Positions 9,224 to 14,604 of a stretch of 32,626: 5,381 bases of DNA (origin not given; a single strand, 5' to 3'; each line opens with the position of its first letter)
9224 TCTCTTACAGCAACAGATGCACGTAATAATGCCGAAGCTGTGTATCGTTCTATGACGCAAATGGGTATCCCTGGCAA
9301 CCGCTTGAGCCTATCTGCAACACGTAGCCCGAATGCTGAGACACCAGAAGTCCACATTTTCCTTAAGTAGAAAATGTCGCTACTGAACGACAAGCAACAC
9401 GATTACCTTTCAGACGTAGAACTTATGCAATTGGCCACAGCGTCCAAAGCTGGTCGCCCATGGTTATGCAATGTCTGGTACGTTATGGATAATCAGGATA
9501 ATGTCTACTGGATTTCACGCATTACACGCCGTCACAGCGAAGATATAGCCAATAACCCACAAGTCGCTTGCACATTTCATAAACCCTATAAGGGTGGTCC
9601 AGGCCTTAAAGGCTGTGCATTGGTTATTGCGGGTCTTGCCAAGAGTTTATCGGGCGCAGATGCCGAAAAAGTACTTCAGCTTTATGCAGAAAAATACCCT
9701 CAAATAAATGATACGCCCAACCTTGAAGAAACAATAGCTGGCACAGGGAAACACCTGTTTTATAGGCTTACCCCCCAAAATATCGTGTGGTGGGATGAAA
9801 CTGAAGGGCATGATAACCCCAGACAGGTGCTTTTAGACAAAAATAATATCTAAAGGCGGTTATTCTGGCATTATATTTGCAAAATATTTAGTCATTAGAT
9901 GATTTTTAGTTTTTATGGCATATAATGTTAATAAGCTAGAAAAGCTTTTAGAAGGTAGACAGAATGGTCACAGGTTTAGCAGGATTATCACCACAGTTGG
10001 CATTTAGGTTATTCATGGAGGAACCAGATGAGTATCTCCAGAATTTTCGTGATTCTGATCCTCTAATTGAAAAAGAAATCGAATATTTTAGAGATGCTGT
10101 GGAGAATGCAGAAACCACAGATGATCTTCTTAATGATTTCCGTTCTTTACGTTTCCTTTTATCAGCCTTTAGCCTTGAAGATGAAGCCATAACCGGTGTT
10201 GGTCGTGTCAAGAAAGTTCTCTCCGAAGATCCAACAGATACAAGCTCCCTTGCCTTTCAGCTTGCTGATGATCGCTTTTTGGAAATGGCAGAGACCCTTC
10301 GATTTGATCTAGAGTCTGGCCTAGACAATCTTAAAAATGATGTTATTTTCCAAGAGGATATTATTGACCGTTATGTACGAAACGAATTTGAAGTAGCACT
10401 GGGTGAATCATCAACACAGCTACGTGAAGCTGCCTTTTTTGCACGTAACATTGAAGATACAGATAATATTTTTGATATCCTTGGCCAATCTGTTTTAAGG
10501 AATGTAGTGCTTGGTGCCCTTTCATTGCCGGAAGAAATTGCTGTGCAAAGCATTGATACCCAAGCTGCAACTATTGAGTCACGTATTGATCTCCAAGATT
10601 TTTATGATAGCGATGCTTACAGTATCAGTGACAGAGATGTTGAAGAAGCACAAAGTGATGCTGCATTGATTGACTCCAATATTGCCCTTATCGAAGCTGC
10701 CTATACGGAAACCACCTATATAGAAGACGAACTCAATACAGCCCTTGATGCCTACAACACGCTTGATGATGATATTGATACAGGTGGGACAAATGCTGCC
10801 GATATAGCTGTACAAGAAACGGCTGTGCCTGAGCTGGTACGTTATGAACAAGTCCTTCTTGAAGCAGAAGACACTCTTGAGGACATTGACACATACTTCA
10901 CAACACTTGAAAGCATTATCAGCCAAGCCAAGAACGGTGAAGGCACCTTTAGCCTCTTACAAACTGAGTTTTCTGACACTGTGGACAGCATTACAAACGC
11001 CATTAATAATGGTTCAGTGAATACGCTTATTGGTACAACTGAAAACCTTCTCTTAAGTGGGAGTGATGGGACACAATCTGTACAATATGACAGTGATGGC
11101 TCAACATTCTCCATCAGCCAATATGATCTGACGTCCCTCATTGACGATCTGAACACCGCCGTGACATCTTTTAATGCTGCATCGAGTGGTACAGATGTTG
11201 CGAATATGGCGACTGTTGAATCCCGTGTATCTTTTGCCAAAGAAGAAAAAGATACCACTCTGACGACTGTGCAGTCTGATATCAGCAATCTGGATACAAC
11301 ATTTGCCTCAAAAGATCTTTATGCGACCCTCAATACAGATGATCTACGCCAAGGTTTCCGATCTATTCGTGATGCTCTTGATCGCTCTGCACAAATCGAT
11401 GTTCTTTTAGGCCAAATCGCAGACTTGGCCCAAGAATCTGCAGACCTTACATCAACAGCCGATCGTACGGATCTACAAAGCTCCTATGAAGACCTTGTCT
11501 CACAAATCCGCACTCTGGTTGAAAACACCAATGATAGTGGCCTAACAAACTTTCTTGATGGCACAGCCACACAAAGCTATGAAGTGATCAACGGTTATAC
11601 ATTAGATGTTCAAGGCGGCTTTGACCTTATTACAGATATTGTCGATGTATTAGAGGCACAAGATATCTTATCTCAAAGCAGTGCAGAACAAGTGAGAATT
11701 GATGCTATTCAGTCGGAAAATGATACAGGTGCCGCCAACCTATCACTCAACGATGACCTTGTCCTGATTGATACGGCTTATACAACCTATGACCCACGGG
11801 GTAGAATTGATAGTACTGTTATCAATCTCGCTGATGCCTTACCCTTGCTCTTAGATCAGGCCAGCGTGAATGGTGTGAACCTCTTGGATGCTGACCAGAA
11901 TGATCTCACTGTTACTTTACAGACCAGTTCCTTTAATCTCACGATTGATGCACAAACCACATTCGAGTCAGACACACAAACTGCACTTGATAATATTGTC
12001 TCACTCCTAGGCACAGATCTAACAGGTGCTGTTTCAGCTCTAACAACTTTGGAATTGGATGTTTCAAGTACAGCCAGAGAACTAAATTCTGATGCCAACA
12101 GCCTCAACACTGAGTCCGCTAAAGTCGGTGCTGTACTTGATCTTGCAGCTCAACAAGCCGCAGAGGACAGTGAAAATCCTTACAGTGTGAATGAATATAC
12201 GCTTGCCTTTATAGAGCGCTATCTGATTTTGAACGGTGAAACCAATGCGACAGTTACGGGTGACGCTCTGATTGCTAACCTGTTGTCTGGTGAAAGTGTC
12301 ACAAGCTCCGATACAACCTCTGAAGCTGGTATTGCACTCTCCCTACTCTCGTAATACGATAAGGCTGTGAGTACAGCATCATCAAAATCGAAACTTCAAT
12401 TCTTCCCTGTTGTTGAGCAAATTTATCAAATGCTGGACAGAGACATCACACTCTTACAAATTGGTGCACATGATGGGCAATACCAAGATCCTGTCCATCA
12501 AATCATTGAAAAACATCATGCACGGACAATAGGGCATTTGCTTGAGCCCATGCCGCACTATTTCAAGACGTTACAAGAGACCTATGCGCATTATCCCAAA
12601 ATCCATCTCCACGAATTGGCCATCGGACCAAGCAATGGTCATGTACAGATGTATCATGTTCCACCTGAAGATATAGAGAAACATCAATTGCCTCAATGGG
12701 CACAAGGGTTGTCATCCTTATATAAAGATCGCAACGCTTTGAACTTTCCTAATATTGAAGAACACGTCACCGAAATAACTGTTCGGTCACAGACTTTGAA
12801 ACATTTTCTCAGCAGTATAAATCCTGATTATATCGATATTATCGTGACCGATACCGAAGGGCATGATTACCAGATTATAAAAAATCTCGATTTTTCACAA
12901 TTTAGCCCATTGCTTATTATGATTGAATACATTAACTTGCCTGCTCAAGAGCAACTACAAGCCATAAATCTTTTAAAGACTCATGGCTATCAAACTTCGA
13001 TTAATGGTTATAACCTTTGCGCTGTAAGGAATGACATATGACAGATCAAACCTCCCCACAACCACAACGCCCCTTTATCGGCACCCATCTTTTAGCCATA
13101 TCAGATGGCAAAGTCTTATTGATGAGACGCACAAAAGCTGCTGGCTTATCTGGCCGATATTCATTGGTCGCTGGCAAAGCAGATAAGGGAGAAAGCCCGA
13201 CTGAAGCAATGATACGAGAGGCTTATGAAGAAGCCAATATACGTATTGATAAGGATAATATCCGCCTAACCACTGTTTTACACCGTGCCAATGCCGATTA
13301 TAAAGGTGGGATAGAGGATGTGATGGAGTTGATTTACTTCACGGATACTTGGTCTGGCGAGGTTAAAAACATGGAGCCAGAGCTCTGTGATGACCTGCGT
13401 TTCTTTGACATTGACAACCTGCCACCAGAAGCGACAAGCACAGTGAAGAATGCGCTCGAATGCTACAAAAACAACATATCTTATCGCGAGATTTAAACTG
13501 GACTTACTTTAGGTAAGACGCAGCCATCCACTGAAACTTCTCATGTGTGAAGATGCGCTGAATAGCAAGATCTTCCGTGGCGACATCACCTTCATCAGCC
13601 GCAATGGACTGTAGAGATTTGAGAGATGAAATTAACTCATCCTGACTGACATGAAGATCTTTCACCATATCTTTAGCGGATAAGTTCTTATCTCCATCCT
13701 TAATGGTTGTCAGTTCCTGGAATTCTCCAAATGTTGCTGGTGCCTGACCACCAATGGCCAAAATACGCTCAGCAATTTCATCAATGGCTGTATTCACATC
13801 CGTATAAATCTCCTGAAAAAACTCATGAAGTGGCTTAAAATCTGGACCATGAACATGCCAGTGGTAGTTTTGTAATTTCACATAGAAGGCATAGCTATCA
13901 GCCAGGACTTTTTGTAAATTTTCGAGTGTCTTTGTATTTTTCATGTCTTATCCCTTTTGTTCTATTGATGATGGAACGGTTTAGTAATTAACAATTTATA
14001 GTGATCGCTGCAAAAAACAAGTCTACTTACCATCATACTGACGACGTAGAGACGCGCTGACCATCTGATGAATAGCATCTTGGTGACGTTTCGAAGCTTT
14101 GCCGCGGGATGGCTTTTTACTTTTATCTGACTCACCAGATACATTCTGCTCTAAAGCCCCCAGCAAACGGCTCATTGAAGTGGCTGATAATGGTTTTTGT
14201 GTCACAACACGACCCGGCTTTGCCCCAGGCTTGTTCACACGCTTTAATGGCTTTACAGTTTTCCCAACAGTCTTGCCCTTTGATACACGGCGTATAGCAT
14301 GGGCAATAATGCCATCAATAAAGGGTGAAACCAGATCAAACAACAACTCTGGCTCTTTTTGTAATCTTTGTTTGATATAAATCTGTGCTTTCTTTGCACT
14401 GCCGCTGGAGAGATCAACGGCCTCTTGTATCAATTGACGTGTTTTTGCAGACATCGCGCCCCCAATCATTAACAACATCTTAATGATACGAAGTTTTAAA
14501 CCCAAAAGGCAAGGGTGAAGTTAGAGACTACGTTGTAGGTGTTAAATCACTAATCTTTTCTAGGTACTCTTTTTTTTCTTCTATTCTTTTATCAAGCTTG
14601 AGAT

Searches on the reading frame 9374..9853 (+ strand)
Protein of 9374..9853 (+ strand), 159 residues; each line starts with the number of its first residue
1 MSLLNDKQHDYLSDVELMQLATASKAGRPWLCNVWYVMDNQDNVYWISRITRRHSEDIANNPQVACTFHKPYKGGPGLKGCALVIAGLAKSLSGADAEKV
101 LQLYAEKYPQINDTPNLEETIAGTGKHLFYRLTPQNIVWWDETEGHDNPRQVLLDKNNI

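Call 10: search_protein_families(library=pfam, proteins=[window:9374-9853:+], max_evalue=0.001)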
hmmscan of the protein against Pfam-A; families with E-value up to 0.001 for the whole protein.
window:9374-9853:+ (159 aa): 1 family
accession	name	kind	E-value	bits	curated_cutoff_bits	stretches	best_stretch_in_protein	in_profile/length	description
PF01243.27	PNPOx_N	-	8.9e-12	45.9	28.1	1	5-129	2-108/120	Pyridoxamine 5'-phosphate oxidase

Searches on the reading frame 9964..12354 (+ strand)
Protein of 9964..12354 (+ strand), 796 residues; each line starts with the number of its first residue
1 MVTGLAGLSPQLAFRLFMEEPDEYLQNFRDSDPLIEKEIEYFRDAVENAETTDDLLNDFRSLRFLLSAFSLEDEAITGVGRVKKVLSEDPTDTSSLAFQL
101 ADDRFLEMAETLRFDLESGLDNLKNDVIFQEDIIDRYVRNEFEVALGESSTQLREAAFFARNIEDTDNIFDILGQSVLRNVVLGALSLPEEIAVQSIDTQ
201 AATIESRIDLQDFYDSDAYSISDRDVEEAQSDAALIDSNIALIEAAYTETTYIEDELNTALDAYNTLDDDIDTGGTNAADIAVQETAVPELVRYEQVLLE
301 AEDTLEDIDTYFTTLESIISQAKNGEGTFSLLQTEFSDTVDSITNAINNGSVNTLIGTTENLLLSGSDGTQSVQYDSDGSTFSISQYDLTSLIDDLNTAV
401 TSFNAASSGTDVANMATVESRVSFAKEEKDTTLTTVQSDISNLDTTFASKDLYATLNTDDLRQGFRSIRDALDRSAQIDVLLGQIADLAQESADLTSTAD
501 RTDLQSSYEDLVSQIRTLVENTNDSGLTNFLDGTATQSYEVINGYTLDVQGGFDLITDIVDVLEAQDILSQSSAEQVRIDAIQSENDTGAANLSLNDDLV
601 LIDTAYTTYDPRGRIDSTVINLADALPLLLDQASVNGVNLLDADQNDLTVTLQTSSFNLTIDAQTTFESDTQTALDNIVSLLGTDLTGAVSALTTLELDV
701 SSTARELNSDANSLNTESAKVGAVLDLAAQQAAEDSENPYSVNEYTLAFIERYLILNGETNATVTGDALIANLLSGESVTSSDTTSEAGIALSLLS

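Call 10: search_protein_families(library=pfam, proteins=[window:9964-12354:+], max_evalue=0.001)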
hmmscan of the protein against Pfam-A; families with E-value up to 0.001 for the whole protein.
window:9964-12354:+ (796 aa): 1 family
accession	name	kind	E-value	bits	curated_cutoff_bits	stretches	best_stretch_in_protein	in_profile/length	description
PF06748.17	DUF1217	-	2.6e-33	115.8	22.9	1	68-217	1-147/149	Protein of unknown function (DUF1217)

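Call 27: find_related_loci(query=window:9964-12351:+, collection=genome_contigs, flank=10000)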
Query window:9964-12351:+ (796 aa) in genome_contigs; peptide patterns used: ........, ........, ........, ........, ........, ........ (x = any residue, [..] = any of these).
67 stretches matched a pattern, but none encodes a relative of the query by tblastn (E <= 1e-3).

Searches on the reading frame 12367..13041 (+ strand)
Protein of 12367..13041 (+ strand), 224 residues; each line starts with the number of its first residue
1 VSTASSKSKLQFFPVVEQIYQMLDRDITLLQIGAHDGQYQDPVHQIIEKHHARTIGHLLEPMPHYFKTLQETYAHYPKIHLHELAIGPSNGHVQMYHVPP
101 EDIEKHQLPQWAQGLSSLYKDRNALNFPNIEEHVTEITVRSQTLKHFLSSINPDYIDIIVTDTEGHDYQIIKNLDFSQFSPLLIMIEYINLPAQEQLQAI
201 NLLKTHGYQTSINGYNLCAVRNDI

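Call 10: search_protein_families(library=pfam, proteins=[window:12367-13041:+], max_evalue=0.001)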
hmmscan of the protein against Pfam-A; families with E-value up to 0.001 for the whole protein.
window:12367-13041:+ (224 aa): 1 family
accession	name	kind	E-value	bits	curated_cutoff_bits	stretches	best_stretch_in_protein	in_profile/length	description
PF05050.19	Methyltransf_21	-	3.8e-17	63.4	22.7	1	31-209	1-172/173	Methyltransferase FkbM domain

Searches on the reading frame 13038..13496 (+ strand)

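Call 28: search_protein_families(library=phrogs, proteins=[window:13038-13496:+], max_evalue=0.1)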
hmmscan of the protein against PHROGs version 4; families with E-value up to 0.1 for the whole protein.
window:13038-13496:+ (152 aa): 7 families
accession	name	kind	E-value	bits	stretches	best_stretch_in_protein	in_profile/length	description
phrog_1198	-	other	5.2e-17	63.4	1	19-131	45-153/253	MutT/NUDIX hydrolase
phrog_25541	-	unknown function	3.5e-06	27.7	1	27-134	87-187/210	-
phrog_15528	-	head and packaging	1.9e-05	24.3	1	21-78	529-580/794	portal protein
phrog_6216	-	unknown function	0.0002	21.2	1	22-141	10-111/545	-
phrog_1185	-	other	0.00062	20.3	1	38-77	178-218/301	nudix hydrolase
phrog_19657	-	other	0.0012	19.9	1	32-82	52-100/176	nudix hydrolase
phrog_10313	-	other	0.0015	19.4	1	24-68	26-67/159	nudix hydrolase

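Call 58: search_protein_families(library=pfam, proteins=[window:13038-13496:+], max_evalue=0.01)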
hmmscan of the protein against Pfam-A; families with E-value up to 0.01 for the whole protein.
window:13038-13496:+ (152 aa): 2 families
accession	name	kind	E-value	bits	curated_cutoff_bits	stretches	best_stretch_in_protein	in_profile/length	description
PF00293.34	NUDIX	-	5.1e-17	62.6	21.1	1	22-132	11-123/134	NUDIX domain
PF14815.12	NUDIX_4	-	0.00059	20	35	1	18-82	3-63/113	NUDIX domain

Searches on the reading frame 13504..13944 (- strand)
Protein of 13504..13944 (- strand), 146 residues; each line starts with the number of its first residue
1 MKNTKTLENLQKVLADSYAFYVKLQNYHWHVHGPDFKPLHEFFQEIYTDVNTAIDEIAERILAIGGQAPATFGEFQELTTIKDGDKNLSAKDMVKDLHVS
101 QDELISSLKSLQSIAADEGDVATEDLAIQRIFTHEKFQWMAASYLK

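Call 5: search_protein_families(library=pfam, proteins=[window:13504-13944:-], max_evalue=1)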
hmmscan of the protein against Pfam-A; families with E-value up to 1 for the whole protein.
window:13504-13944:- (146 aa): 4 families
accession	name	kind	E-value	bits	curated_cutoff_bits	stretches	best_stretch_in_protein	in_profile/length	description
PF00210.30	Ferritin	-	1.2e-29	103.5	24.5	1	8-145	2-136/142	Ferritin-like domain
PF19174.5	DUF5856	-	0.053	15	34.6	1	40-107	10-74/94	Family of unknown function (DUF5856)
PF09537.16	DUF2383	-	0.084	13.5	30.8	1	5-69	4-62/111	Domain of unknown function (DUF2383)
PF05356.16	Phage_Coat_B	-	0.18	12.3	23.5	1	43-66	14-37/56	Inovirus Coat protein B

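Call 6: search_protein_families(library=ncbifam, proteins=[window:13504-13944:-], max_evalue=1)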
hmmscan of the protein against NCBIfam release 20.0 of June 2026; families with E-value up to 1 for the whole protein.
window:13504-13944:- (146 aa): 8 families
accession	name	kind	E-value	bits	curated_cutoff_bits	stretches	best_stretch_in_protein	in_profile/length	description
NF041388.1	DNAstvprot_Halo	equivalog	3.4e-23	82.4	170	1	2-144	20-163/171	DNA starvation/stationary phase protection protein DpsA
NF052461.1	DNAProtecDpsACyan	equivalog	1.7e-19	70.2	300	1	6-132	28-155/176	DNA starvation/stress protection protein DpsA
NF006975.0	PRK09448.1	equivalog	6.1e-14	52.4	114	1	3-143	26-164/168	DNA starvation/stationary phase protection protein Dps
NF040955.1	Arch_DPS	equivalog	0.012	15.2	250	1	9-132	21-145/177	DNA protection during starvation protein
NF008974.0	PRK12322.1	equivalog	0.034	13.1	522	1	59-114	6-60/366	NADH-quinone oxidoreductase subunit D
NF009990.0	PRK13456.1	equivalog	0.049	13.2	158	1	7-131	24-149/188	DNA protection protein DPS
TIGR01889.1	Staph_reg_Sar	paralog_domain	0.071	13.4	62.6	1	71-113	24-69/109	staphylococcal accessory regulator family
NF040939.2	trans_reg_lrs14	equivalog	0.12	12.5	90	1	74-114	23-63/103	Lrs14 family HTH-type transcriptional regulator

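Call 35: find_homologous_proteins(query=window:13507-13944:-, max_evalue=1e-20)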
Query window:13507-13944:- (146 aa): 59 proteins with E <= 1e-20 among 81 candidates.
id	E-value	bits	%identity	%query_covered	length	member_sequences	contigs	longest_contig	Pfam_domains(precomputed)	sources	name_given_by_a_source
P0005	5.3e-91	320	100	100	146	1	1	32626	PF00210.31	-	-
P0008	3.3e-46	175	55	100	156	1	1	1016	PF00210.31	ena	-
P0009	4.2e-37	145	51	100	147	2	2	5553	PF00210.31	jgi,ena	-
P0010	5.6e-37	145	51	94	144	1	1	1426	PF00210.31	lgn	-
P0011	2.5e-36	143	50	99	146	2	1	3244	PF00210.31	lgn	-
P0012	3.8e-36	142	51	90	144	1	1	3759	PF00210.31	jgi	-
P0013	7.6e-36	141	49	96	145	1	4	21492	PF00210.31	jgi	jgi:starvation-inducible DNA-binding protein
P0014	4.4e-35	139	49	92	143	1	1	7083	PF00210.31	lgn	-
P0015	6.2e-35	138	51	92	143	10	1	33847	PF00210.31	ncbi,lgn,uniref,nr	ncbi:Dps family protein [Legionella sainthelensi]|uniref:Dps family protein n=1 Tax=Legionella saint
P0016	7.0e-35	138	54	92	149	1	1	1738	PF00210.31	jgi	jgi:starvation-inducible DNA-binding protein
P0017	9.9e-35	137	50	98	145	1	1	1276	PF00210.31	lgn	-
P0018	1.3e-34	137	47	94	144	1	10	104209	PF00210.31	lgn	-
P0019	1.6e-34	137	44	96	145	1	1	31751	PF00210.31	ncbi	-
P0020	1.7e-34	137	49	88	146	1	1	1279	PF00210.31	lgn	-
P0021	3.2e-34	136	50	92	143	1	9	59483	PF00210.31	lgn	-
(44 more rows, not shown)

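Call 50: find_related_loci(query=A4, collection=genome_contigs, flank=6000)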
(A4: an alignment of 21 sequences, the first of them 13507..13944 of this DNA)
Query A4 (146 aa) in genome_contigs; peptide patterns used: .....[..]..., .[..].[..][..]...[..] (x = any residue, [..] = any of these).
599 stretches matched a pattern (row limit reached: there are more); 571 encode a relative of the query (tblastn E <= 1e-3); the best 80 are kept; 80 distinct loci.
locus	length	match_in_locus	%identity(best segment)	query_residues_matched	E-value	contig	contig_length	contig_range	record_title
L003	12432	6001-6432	50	1-143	5e-42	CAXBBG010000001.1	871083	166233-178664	MAG TPA_asm: uncultured Magnetococcales bacterium isolate ERR2762135_binner123_Refined_42 genome assembly, contig: ERZ34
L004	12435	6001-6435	48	1-145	2e-41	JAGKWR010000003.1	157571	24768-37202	MAG: Alphaproteobacteria bacterium isolate C8_D7_3 C8_D7_3_11, whole genome shotgun sequence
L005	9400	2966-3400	49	1-145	5e-41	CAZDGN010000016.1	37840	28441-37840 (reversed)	MAG TPA_asm: uncultured Rickettsia sp. isolate binchicken_co298_55 genome assembly, contig: NODE_1779_length_37840_cov_9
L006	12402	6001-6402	50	10-143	2e-40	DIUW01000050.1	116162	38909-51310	MAG TPA_asm: Legionellaceae bacterium UBA6148 UBA6148_contig_16081, whole genome shotgun sequence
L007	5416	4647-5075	46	1-143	7e-40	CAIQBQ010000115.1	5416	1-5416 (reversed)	MAG: uncultured Alphaproteobacteria bacterium isolate KTt_bin-0923 genome assembly, contig: bin-0923:115/160, whole geno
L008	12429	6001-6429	48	1-143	5e-39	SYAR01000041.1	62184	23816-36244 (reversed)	MAG: Rickettsiales bacterium isolate F1-20-MAGs143 F1-20__c375746, whole genome shotgun sequence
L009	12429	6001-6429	44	1-143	3e-39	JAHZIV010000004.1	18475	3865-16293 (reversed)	MAG: Gammaproteobacteria bacterium isolate P_S1_bin.12 k141_116781, whole genome shotgun sequence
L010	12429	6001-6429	44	3-145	5e-39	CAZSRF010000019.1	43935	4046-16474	MAG TPA_asm: uncultured Gammaproteobacteria bacterium isolate SRP170004_co1_145 genome assembly, contig: NODE_1064_lengt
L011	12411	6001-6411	47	10-146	2e-38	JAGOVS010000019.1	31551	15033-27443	MAG: Bacteriovorax sp. isolate Gw_Eff_bin_80 Gw_Eff_2670_length_31551_cov_8.763875, whole genome shotgun sequence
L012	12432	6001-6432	44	1-144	2e-38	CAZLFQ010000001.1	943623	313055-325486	MAG TPA_asm: uncultured Candidatus Midichloriaceae bacterium isolate binchicken_co179_66 genome assembly, contig: NODE_1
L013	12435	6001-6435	47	2-145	1e-38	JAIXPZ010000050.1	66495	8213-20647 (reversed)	MAG: Legionellales bacterium isolate C4_MAG_00008 pond_C4_MAG_00008_000000000079, whole genome shotgun sequence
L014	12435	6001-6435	45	1-145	7e-39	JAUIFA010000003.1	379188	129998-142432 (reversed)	MAG: Alphaproteobacteria bacterium isolate 8_bin.59 NODE_50_length_379188_cov_1.755736, whole genome shotgun sequence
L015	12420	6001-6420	45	6-145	2e-38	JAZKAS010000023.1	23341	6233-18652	MAG: Pseudomonadota bacterium isolate ADI_H3L2_1_122_18_3-bin039_1 ADIH3L21_B039_1_000000000023, whole genome shotgun se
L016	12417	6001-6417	46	8-146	5e-38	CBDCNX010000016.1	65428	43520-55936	MAG: Bdellovibrionales bacterium isolate 2e5f6fff-4bf3-4ea5-a5c7-239f1aeafdd0 genome assembly, contig: contig_16, whole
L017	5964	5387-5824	45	2-146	1e-37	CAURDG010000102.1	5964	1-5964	MAG TPA_asm: uncultured Cardiobacterium sp. isolate ERR9968867_bin.28_MetaWRAP_v1.3_MAG genome assembly, contig: ERZ2161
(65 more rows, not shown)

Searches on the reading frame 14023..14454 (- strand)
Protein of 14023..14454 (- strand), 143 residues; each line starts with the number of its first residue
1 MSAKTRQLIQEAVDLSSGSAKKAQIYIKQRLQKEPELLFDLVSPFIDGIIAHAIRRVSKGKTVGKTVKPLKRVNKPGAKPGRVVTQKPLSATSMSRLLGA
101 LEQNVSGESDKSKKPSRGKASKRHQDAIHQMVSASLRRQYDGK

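Call 5: search_protein_families(library=pfam, proteins=[window:14023-14454:-], max_evalue=1)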
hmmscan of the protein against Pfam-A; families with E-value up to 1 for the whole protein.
window:14023-14454:- (143 aa): 1 family
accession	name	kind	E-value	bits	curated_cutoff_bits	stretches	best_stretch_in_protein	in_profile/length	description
PF15477.11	SMAP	-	0.21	12.8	29.5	1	95-141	17-58/75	Small acidic protein family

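Call 6: search_protein_families(library=ncbifam, proteins=[window:14023-14454:-], max_evalue=1)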
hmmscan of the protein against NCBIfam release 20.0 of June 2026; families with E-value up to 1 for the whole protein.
window:14023-14454:- (143 aa): 0 families

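Call 20: find_homologous_proteins(query=window:14023-14454:-, max_evalue=0.01)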
Query window:14023-14454:- (143 aa): 1 proteins with E <= 0.01 among 20 candidates.
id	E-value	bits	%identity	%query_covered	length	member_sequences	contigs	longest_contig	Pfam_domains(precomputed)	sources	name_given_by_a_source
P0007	1.5e-82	292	100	100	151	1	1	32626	-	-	-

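Call 28: search_protein_families(library=phrogs, proteins=[window:14023-14454:-], max_evalue=0.1)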
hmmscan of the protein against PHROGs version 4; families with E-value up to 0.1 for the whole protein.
window:14023-14454:- (143 aa): 0 families

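Call 63: predict_structure(protein=window:14026-14454:-)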
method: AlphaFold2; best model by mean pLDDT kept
length: 143 residues; sequences in the alignment: 1
mean_pLDDT: 69.5   pTM: 0.33
mean pLDDT of the five models: 69.5, 69.1, 67.7, 62.1, 57.2
residues with pLDDT >= 90: 7; 70-90: 65; 50-70: 62; < 50: 9
segments of 3 or more residues with pLDDT < 50: 113-115
pLDDT, mean of each block of 10 residues (from residue 1): 86 81 88 87 76 66 51 55 62 72 58 51 72 72 56
secondary structure, 60 per line:
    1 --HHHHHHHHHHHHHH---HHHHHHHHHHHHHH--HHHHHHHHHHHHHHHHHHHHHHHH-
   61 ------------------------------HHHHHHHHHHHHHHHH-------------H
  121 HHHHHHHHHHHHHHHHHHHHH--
elements in order: H3-16 H20-33 H36-59 H91-106 H120-141

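Call 67: fold_search(model_id=the predicted structure, library=pdb)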
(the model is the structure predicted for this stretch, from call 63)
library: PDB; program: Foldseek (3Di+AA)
matches with E <= 10: 3; with E <= 0.001: 0
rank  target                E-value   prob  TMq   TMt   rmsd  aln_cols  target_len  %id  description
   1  5oql_c                6.8e+00  0.02  0.13  0.11  32.8       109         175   20  Cryo-EM structure of the 90S pre-ribosome from Chaetomium thermophilum (released 2017-10-11)
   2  6vlz_AL               9.4e+00  0.03  0.18  0.15  24.4       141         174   11  Structure of the human mitochondrial ribosome-EF-G1 complex (ClassI) (released 2020-08-05)
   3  9jsd                  9.4e+00  0.02  0.16  0.17  21.0       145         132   12  Cryo-EM structure of Snf7 linker extension (released 2025-10-08)

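Call 70: search_protein_families(library=padloc, proteins=[window:14023-14454:-], max_evalue=0.1)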
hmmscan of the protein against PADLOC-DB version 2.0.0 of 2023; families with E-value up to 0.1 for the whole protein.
window:14023-14454:- (143 aa): 0 families

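Call 76: find_related_loci(query=window:14026-14454:-, collection=viral_contigs, flank=5000)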
Query window:14026-14454:- (143 aa) in viral_contigs; peptide patterns used: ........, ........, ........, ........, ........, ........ (x = any residue, [..] = any of these).
16 stretches matched a pattern, but none encodes a relative of the query by tblastn (E <= 1e-3).
